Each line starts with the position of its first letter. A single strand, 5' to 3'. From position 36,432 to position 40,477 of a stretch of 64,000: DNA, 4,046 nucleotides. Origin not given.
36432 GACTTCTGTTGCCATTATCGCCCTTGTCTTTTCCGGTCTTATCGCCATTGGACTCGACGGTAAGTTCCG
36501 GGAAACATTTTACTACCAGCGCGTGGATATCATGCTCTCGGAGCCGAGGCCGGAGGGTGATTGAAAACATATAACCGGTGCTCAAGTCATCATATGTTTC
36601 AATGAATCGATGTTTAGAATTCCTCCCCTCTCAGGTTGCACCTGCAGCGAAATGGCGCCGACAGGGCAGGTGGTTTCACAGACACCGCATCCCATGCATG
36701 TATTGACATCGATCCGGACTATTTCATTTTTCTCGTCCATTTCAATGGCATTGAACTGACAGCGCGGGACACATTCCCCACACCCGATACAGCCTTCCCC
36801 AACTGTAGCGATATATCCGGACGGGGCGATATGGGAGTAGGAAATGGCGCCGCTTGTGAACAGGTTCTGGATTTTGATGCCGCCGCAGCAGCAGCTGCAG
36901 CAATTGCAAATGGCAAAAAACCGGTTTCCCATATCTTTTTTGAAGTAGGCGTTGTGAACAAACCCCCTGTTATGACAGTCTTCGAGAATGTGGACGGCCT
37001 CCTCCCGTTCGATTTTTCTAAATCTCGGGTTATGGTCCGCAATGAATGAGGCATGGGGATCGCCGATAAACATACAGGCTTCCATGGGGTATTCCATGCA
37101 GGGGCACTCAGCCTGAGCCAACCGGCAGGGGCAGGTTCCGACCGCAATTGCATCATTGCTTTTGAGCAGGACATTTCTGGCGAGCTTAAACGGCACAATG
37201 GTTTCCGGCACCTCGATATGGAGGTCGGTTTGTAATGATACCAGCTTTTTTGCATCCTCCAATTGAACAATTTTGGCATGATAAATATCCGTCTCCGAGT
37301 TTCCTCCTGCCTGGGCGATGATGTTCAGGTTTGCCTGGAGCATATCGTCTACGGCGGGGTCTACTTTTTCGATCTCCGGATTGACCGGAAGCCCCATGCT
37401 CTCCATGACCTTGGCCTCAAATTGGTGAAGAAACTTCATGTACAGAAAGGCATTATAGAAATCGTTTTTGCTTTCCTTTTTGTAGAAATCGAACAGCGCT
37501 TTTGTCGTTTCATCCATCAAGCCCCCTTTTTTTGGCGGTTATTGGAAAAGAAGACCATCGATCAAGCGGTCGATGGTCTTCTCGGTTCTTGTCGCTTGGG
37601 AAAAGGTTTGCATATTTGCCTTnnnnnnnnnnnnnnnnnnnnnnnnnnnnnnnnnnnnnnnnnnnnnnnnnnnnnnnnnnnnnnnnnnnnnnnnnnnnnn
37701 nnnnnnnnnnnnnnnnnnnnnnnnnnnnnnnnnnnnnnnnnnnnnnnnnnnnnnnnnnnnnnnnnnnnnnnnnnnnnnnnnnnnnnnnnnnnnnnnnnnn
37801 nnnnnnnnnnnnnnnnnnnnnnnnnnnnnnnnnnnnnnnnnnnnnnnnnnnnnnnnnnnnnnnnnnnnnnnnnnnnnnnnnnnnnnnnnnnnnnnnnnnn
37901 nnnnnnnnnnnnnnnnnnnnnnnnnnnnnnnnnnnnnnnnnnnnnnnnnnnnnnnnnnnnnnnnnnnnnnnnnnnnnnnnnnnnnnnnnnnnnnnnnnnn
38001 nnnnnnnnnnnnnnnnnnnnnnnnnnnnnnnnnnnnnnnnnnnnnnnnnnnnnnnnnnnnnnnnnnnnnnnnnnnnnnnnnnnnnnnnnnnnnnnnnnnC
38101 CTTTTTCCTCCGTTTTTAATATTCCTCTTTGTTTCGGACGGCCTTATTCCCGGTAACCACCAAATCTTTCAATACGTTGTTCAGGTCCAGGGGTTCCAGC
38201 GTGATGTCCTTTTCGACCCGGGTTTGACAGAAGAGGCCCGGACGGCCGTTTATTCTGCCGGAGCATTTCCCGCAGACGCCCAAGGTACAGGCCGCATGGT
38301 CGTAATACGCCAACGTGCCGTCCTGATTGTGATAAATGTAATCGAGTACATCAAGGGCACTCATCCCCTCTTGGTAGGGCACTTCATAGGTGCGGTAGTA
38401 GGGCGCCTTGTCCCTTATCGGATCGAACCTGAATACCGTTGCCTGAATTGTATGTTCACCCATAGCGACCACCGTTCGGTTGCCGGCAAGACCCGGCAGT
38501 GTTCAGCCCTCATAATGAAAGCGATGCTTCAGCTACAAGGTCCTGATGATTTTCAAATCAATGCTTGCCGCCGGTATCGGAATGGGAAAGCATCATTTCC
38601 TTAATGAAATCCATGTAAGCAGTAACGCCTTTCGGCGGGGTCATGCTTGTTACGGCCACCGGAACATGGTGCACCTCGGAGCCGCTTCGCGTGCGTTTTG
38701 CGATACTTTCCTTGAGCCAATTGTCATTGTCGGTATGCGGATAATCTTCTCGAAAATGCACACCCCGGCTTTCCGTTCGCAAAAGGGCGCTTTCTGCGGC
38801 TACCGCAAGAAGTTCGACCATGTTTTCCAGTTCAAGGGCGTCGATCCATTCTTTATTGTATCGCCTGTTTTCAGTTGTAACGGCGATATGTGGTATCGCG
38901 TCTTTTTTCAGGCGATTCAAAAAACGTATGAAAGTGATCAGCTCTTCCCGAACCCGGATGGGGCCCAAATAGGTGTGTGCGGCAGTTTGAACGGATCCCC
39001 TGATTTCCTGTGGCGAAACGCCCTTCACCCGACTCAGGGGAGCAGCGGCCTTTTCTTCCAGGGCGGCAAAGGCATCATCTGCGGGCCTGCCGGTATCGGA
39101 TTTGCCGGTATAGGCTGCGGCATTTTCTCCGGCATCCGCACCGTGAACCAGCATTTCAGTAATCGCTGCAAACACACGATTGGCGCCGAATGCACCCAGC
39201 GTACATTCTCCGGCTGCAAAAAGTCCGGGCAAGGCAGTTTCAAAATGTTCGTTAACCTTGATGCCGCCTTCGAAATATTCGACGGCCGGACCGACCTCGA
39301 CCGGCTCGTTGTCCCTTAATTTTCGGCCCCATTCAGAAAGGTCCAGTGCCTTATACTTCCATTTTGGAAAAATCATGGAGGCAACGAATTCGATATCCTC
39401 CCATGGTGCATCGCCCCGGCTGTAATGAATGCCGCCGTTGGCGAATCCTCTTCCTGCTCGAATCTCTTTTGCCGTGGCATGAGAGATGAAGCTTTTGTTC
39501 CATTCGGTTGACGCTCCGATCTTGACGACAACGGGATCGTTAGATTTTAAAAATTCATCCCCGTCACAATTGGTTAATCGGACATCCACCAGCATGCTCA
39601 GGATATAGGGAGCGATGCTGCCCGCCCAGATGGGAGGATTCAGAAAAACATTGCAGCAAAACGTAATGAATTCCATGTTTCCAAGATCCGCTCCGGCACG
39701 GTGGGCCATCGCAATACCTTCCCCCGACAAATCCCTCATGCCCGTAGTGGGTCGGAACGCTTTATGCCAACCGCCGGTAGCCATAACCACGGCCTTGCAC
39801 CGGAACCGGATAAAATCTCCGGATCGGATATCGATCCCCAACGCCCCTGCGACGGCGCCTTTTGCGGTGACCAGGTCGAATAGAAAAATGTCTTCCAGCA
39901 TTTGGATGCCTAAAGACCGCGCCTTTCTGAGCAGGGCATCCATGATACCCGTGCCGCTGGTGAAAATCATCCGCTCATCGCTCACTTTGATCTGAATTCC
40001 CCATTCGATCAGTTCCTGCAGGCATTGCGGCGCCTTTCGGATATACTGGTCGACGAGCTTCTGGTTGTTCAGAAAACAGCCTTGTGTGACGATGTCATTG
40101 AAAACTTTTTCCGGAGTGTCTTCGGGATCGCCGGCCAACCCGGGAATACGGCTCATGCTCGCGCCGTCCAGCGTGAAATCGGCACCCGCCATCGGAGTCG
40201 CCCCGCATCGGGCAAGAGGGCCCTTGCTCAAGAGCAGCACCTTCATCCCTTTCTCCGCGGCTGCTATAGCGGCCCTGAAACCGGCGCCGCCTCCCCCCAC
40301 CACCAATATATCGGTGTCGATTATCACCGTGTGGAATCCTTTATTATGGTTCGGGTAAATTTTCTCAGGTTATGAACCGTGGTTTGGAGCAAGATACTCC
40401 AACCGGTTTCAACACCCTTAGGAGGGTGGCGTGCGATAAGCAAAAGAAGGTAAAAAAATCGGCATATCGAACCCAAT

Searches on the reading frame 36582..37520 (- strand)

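Call 22: search_protein_families(library=ncbifam, proteins=[window:36582-37520:-], max_evalue=0.00001)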
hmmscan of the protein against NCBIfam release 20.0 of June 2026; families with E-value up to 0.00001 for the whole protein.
window:36582-37520:- (312 aa): 23 families
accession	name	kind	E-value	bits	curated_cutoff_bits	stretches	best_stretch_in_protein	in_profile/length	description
NF005503.0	PRK07118.1-2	equivalog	1.4e-11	44.2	252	1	243-295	139-189/292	RnfABCDGE type electron transport complex subunit B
NF005504.0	PRK07118.1-3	equivalog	9.2e-10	38.3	437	1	203-295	102-193/293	Fe-S cluster domain-containing protein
NF058577.1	FdxA_fam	equivalog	9.3e-10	38.6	65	1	240-289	5-52/52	4Fe-4S ferredoxin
NF005506.0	PRK07118.1-5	equivalog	3e-09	36.7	388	1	243-295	142-192/279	Fe-S cluster domain-containing protein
NF040864.1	HgcB_ferredoxin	equivalog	6.4e-09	35.5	99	1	242-293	14-64/93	mercury methylation ferredoxin HgcB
NF040770.1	hetero_SS_HdrA2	exception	1.5e-08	33.3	1100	1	216-298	555-631/777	CoB-CoM heterodisulfide reductase HdrA2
NF010369.0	PRK13795.1-4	equivalog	1.9e-08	33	1086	1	234-290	568-624/633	hypothetical protein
NF009053.0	PRK12387.1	subfamily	4.1e-08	33.2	204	1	242-294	38-94/180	formate hydrogenlyase complex iron-sulfur subunit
TIGR02179.1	PorD_KorD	subfamily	4.3e-08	33.2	60.05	1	242-292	25-74/78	2-oxoacid:acceptor oxidoreductase, delta subunit, pyruvate/2-ketoisovalerate family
TIGR01944.1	rnfB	subfamily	1.8e-07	30.9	68.7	1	241-297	112-167/190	RnfABCDGE type electron transport complex subunit B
NF041778.1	hetero_SS_HdrA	equivalog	2.4e-07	29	1400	1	226-293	570-636/771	ferredoxin:CoB-CoM heterodisulfide reductase subunit HdrA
TIGR02700.1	flavo_MJ0208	hypoth_equivalog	4.3e-07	29.4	251.35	1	242-291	148-195/234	dihydromethanopterin reductase (acceptor)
NF040684.1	PorD_Arch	equivalog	9.5e-07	28.8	120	1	242-292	32-81/85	pyruvate synthase subunit PorD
NF006183.0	PRK08318.1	equivalog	1.5e-06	27.3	335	1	242-296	342-401/422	NAD-dependent dihydropyrimidine dehydrogenase subunit PreA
NF045874.1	Vhu_polyferre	exception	1.5e-06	27.2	600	1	237-292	123-176/381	F420-non-reducing hydrogenase associated-polyferredoxin VhuB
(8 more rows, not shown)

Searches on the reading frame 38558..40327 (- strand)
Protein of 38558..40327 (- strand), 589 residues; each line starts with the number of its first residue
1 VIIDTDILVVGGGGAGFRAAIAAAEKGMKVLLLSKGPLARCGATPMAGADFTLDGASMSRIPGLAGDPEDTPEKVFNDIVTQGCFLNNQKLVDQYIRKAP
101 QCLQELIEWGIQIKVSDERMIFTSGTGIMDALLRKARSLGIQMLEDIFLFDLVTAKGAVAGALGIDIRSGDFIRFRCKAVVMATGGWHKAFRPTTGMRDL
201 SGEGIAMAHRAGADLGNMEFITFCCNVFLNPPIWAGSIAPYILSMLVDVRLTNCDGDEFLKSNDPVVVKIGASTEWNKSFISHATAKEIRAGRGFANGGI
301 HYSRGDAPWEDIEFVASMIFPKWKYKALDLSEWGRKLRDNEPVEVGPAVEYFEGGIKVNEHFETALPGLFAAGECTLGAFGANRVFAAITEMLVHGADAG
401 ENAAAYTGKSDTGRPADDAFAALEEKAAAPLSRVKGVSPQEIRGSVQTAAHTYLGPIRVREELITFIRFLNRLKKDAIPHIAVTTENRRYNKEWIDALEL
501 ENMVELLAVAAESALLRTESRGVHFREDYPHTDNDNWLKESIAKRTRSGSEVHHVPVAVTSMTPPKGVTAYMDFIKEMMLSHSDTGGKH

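Call 17: search_protein_families(library=ncbifam, proteins=[window:38558-40327:-], max_evalue=0.00001)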
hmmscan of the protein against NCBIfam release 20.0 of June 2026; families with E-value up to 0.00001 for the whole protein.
window:38558-40327:- (589 aa): 48 families (the best 25 are shown)
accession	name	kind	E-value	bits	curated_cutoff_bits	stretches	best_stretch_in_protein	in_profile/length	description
NF004900.0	PRK06263.1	equivalog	6.9e-76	256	718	1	2-548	5-539/546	fumarate reductase (CoM/CoB) subunit TfrA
NF005866.0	PRK07803.1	equivalog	2.8e-75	253.7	819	2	141-555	166-594/631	fumarate reductase/succinate dehydrogenase flavoprotein subunit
TIGR01812.1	sdhA_frdA_Gneg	subfamily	1.4e-73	248.3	567.3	1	6-565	1-564/568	succinate dehydrogenase or fumarate reductase, flavoprotein subunit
NF004724.0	PRK06069.1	subfamily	8e-70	235.6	826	1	2-564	3-572/577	succinate dehydrogenase/fumarate reductase flavoprotein subunit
NF006686.0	PRK09231.1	equivalog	3.6e-60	204.1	854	2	340-568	346-580/598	fumarate reductase (quinol) flavoprotein subunit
TIGR01176.1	fum_red_Fp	equivalog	4e-56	190.8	932.7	2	340-567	344-577/580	fumarate reductase (quinol) flavoprotein subunit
NF005037.0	PRK06452.1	equivalog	7.7e-56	189.8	862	1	3-566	4-563/566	succinate dehydrogenase flavoprotein subunit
TIGR01816.1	sdhA_forward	equivalog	4.6e-53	180.2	727.35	2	125-561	137-571/584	succinate dehydrogenase flavoprotein subunit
NF004613.0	PRK05945.1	equivalog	4.8e-50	170.7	824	1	3-564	2-570/575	succinate dehydrogenase/fumarate reductase flavoprotein subunit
TIGR00551.1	nadB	equivalog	2.5e-48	165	452.75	2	5-230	3-231/489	L-aspartate oxidase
NF006383.0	PRK08626.1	equivalog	4.2e-47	160.8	663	2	125-571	157-598/657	fumarate reductase flavoprotein subunit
NF042982.1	MFR_Fp_SdhA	equivalog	2.5e-46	158.3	1100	1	5-560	48-604/612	8-methylmenaquinol:fumarate reductase flavoprotein subunit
NF006131.0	PRK08275.1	equivalog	3.8e-46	157.5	587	2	3-223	9-243/577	fumarate reductase/succinate dehydrogenase flavoprotein subunit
NF005867.0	PRK07804.1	equivalog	2.4e-43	148.2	639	2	340-553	348-539/548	L-aspartate oxidase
NF005701.0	PRK07512.1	equivalog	6.5e-41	140.3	528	2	4-223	9-232/516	L-aspartate oxidase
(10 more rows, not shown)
